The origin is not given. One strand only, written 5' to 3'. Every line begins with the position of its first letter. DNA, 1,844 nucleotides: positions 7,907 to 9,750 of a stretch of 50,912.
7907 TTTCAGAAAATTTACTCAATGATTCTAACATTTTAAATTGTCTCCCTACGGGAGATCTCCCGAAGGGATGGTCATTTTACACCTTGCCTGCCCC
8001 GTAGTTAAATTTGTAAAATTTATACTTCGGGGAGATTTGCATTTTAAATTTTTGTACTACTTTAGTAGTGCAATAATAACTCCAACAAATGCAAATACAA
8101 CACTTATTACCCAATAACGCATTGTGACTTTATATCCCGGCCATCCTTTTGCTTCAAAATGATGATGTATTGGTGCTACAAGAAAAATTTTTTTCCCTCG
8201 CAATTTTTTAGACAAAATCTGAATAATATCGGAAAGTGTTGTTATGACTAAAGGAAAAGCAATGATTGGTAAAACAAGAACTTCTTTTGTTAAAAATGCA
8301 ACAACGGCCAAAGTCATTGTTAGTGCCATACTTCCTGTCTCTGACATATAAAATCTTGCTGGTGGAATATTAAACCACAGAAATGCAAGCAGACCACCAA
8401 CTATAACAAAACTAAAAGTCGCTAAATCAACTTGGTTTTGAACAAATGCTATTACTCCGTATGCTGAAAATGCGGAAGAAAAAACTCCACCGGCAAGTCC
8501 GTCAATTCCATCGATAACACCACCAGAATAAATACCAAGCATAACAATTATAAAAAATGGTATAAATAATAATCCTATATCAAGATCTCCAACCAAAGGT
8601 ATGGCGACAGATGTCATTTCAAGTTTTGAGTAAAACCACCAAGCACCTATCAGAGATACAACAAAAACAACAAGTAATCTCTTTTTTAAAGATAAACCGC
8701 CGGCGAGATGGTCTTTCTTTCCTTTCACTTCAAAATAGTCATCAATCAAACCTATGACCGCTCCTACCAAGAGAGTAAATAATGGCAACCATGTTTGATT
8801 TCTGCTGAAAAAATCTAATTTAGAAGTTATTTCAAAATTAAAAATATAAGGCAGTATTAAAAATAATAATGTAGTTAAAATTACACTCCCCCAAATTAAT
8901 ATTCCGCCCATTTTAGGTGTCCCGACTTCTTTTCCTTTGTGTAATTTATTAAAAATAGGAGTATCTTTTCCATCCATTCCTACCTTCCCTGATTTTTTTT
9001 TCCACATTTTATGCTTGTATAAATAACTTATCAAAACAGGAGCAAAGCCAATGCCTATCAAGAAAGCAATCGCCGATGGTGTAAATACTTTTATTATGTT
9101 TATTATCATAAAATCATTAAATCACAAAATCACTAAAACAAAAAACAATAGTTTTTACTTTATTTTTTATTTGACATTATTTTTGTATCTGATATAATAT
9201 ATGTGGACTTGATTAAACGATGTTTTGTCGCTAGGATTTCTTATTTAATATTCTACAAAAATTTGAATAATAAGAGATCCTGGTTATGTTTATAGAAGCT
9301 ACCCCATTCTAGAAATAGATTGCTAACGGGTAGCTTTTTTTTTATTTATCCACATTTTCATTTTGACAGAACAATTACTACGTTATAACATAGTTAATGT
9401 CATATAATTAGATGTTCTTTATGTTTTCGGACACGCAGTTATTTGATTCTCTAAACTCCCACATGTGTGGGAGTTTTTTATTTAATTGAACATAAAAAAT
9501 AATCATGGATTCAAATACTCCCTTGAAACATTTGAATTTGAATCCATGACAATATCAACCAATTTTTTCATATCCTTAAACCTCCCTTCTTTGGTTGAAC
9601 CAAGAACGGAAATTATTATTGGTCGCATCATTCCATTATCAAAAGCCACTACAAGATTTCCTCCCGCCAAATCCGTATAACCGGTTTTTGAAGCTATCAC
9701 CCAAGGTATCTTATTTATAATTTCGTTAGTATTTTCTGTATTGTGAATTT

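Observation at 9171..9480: Two tandem promoter-to-terminator units without ORFs: candidate novel small RNAs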

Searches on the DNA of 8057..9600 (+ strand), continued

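Call 69: search_with_rna_model(model_id=R1, sources=[L127, L128, L129, L130, L131, L132, L133, L134, L135], max_evalue=1, show_alignments=4)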
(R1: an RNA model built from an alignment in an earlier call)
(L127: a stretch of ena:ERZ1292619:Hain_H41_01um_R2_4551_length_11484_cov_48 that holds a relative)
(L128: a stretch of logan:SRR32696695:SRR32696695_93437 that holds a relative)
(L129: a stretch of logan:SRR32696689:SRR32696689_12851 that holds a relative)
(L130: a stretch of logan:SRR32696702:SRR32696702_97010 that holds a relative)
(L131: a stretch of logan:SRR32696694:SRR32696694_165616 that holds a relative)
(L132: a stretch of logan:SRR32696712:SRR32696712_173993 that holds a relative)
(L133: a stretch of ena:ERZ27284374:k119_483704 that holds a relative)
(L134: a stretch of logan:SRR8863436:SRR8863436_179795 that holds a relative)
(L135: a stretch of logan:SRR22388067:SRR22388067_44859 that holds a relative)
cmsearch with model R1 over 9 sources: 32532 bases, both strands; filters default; matches with E-value up to 1: 15.
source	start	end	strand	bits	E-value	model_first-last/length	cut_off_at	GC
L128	2490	2625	-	166.1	4.9e-32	1-138/138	no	0.3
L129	2112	2247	-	166.1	4.9e-32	1-138/138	no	0.3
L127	2180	2318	-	157.6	2.6e-30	1-138/138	no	0.3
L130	2782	2920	-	157.6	2.6e-30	1-138/138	no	0.3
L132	2349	2487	-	157.6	2.6e-30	1-138/138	no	0.3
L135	3458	3592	-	64.3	2.4e-11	1-138/138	no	0.31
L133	3530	3663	-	62.4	5.8e-11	1-138/138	no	0.32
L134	1147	1280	-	62.4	5.8e-11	1-138/138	no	0.32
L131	2675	2710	-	38.8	3.5e-06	103-138/138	5'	0.31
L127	2110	2230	+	17.2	0.088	1-138/138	no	0.36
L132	2279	2399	+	17.2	0.088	1-138/138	no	0.36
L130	2711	2832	+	16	0.15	1-138/138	no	0.36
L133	51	142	-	14.4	0.32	1-138/138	no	0.29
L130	126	203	+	14.4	0.33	1-138/138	no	0.29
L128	2429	2540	+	12.7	0.71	1-138/138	no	0.35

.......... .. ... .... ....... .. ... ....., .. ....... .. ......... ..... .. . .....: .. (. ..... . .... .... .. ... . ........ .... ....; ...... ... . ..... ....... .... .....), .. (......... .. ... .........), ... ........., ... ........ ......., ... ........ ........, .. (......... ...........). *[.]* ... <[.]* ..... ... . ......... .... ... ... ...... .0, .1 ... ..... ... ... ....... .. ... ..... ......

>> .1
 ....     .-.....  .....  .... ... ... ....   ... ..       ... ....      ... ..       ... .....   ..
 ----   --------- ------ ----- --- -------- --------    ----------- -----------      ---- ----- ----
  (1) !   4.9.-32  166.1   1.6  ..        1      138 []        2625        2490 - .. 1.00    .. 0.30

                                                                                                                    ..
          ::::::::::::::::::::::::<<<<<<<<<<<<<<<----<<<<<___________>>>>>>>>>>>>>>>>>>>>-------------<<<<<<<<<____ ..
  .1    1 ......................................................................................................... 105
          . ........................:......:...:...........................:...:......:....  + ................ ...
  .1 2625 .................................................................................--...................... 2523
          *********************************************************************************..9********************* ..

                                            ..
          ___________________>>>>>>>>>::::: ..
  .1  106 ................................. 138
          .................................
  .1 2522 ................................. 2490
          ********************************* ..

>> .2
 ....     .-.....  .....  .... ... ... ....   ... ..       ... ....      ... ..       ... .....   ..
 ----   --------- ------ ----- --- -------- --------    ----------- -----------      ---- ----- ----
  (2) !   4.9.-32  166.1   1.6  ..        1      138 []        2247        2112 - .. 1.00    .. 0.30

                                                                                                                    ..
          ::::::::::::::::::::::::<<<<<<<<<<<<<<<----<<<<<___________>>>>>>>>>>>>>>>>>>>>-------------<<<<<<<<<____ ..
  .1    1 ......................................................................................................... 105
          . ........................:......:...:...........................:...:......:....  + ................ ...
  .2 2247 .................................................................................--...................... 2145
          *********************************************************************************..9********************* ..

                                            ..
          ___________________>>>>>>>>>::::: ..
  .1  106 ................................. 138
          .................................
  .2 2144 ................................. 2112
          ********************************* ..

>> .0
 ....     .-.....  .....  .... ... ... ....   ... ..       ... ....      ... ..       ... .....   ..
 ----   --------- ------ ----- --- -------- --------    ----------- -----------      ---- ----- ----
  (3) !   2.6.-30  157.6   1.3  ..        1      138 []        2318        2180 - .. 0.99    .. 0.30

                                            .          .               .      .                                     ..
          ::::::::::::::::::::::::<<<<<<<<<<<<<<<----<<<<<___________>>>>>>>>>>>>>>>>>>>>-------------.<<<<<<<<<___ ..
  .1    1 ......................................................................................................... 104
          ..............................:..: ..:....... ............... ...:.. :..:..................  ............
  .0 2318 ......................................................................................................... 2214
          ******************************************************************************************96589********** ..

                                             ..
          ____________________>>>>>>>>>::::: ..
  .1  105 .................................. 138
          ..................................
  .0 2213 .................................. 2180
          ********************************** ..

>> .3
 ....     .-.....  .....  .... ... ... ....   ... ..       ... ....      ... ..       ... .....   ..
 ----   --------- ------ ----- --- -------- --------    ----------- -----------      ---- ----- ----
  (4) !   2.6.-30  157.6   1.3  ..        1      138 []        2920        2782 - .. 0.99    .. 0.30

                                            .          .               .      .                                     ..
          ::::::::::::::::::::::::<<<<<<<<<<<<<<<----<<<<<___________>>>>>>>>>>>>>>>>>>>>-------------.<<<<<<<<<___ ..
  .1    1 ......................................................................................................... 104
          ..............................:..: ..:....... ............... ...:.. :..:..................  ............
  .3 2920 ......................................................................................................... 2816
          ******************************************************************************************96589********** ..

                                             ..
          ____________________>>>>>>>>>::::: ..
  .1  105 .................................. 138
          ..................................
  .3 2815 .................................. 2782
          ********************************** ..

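Call 75: search_with_rna_model(model_id=R1, sources=[window, L127, L128, L085, L100, L086, L133, L135], max_evalue=0.0001, make_alignment=true)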
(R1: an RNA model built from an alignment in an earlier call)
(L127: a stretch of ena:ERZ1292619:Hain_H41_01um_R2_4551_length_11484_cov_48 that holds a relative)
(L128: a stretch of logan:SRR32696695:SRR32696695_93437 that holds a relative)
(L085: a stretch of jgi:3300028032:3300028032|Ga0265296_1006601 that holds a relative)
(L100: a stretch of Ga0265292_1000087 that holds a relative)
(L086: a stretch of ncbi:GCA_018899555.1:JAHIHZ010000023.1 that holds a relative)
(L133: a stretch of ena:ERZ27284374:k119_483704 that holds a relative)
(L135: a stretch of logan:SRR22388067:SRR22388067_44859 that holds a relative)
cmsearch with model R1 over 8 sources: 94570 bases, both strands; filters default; matches with E-value up to 0.0001: 8.
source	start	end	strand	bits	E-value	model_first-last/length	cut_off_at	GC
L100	6518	6655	-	176.8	9.6e-34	1-138/138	no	0.33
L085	2750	2886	-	173.8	3.8e-33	1-138/138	no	0.31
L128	2490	2625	-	166.1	1.4e-31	1-138/138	no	0.3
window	9205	9341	+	164.9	2.5e-31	1-138/138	no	0.31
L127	2180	2318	-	157.6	7.5e-30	1-138/138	no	0.3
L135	3458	3592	-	64.3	6.9e-11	1-138/138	no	0.31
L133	3530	3663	-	62.4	1.7e-10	1-138/138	no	0.32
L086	2722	2848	-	45.9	3.7e-07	1-138/138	no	0.35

Alignment A11: 8 matches aligned to the model, 153 columns, each read 5' to 3' on its own strand. Consensus structure (alignment columns), stored with it:
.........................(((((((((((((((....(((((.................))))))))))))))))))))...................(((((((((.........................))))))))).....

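Call 81: build_rna_model(alignment_id=A11)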
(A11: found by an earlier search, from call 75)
Model R2 built from alignment A11 (8 sequences, 153 columns); structure: stored with the alignment.
model positions 138; base pairs 29; branch points 1; effective number of sequences 1.7; information 0.59 bits per position. Calibrated on 0.2 Mb of random sequence (short: E-values are rough).
structure used (alignment columns):
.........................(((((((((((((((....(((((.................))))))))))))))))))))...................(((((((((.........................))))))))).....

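Call 82: search_with_rna_model(model_id=R2, sources=[window, L001, L002, L003, L004, L005, L006, L007, L008, L009, L010, L011, L012, L013, L014, L015, L016, L017, L018, L019, L020, L021, L022, L023, L024, L025, L026, L027, L028, L029, L030, L031, L032, L033, L034, L035, L036, L037, L038, L039, L040, L041, L042, L043, L044, L045, L046, L047, L048, L049, L050, L051, L052, L053, L054, L055, L056, L057, L058, L059, L060, L061, L062, L063, L064, L065, L066, L067, L068, L069, L070, L071, L072, L073, L074, L075, L076, L077, L078, L079, L080, L093, L094, L097, L098, L099, L100, L133, L135], max_evalue=1)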
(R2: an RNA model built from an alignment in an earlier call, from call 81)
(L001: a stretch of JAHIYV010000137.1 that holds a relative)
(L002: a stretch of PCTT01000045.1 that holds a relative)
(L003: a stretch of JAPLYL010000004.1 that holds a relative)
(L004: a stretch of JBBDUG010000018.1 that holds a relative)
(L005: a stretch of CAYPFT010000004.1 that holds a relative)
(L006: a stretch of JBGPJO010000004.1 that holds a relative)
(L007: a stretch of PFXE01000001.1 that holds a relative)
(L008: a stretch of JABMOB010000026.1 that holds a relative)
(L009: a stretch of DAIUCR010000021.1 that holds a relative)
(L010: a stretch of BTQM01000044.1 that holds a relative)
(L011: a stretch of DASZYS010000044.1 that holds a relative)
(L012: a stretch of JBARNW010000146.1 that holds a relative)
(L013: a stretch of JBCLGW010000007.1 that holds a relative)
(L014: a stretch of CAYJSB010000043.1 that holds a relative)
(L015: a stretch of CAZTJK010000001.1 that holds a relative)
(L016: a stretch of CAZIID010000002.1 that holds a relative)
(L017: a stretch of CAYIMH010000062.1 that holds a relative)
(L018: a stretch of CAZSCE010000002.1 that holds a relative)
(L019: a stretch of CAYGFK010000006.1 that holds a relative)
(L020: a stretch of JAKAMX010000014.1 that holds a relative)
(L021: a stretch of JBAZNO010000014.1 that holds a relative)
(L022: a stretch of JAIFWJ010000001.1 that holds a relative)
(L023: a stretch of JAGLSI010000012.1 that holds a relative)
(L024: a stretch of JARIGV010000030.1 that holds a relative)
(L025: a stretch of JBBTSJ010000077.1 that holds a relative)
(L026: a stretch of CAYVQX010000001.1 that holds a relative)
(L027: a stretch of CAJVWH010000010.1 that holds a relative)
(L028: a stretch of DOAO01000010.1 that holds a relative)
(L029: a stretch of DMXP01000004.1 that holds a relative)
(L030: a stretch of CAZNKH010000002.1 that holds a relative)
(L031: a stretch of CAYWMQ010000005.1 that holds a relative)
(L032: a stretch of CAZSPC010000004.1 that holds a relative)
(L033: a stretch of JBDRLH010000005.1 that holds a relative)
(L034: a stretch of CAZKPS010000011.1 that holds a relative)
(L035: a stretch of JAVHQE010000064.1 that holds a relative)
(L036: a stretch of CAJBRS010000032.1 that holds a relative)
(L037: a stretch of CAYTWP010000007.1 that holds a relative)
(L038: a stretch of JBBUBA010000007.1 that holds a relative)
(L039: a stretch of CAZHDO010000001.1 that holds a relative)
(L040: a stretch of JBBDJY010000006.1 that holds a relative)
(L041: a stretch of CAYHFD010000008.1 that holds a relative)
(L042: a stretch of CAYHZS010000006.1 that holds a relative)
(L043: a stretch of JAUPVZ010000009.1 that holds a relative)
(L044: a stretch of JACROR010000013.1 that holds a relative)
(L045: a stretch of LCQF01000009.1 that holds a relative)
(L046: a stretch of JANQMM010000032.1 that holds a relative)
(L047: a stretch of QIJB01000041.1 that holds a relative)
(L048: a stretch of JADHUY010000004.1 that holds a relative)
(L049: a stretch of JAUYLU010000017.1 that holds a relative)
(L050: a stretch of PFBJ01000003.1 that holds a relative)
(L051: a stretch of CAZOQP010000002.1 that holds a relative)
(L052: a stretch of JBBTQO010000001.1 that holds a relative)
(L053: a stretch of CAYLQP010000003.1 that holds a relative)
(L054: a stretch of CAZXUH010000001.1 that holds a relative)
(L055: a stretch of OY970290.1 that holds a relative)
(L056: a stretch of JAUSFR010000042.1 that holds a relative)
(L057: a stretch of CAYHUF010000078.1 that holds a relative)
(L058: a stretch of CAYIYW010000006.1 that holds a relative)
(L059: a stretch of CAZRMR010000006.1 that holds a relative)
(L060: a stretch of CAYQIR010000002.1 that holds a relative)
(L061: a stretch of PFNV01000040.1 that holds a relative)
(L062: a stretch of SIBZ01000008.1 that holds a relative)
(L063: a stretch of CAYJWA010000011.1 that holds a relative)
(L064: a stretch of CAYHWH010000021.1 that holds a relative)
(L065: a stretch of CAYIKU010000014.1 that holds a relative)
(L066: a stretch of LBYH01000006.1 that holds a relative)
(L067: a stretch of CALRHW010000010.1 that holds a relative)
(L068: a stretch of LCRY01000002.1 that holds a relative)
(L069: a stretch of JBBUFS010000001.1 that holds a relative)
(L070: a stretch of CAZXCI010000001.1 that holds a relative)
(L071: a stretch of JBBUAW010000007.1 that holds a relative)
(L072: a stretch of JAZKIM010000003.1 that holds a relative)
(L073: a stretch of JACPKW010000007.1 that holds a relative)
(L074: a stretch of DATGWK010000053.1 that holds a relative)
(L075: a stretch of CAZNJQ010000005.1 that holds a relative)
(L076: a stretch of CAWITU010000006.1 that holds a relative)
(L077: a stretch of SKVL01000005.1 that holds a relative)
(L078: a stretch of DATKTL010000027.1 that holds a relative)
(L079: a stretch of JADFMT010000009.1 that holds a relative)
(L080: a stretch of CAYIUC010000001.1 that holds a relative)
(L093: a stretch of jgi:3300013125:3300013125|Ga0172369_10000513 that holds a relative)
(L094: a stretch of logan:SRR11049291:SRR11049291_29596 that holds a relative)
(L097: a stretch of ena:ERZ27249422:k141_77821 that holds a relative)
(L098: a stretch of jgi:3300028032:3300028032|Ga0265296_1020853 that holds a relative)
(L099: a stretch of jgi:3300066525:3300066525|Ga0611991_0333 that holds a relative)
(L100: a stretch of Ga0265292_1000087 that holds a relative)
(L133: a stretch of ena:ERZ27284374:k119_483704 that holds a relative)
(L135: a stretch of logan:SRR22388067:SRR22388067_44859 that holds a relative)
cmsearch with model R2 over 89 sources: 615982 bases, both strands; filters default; matches with E-value up to 1: 14.
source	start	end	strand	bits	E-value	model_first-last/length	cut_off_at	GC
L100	6518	6655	-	159.1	1.9e-33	1-138/138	no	0.33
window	9205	9341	+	151.1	1.2e-31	1-138/138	no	0.31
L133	3530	3663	-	105.4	3.8e-21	1-138/138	no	0.32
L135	3458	3592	-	104.3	6.9e-21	1-138/138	no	0.31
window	9291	9402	-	21.8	0.057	1-138/138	no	0.29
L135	3403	3505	+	20.4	0.12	1-138/138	no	0.33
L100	3669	3800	-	20.4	0.12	1-138/138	no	0.32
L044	4280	4396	+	19.6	0.18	1-138/138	no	0.33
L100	3253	3354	-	18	0.43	1-138/138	no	0.35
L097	6543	6627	+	17.8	0.48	1-138/138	no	0.39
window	37999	38115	-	17.6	0.53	1-138/138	no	0.29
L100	6465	6568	+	16.9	0.75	1-138/138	no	0.31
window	41460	41542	-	16.8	0.78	1-138/138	no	0.33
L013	3289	3422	+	16.7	0.82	1-138/138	no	0.36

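Call 94: search_with_rna_model(model_id=R2, sources=[L136, L137, L138, L139, L140, L141, L142, L143, L144, L145], max_evalue=10)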
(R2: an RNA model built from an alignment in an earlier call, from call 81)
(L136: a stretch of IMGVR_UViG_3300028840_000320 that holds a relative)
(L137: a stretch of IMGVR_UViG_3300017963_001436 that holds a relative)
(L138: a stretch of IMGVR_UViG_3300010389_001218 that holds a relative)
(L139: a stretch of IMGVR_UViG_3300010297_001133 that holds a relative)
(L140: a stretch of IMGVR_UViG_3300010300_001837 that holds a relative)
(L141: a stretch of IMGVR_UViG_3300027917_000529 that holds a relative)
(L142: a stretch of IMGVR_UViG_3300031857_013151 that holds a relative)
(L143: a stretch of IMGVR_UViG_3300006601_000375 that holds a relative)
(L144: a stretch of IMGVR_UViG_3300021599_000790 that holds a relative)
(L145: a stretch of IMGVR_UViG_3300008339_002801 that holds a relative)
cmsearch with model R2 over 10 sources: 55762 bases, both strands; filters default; matches with E-value up to 10: 6.
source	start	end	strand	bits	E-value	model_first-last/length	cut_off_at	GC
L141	463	497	-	17.2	0.057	1-138/138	no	0.46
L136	3788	3822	-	17.2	0.057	1-138/138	no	0.46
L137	189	223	-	17.2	0.057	1-138/138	no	0.46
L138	3323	3357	+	17.2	0.057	1-138/138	no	0.46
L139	680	714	-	15.9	0.11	1-138/138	no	0.43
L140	1539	1573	-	15.9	0.11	1-138/138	no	0.43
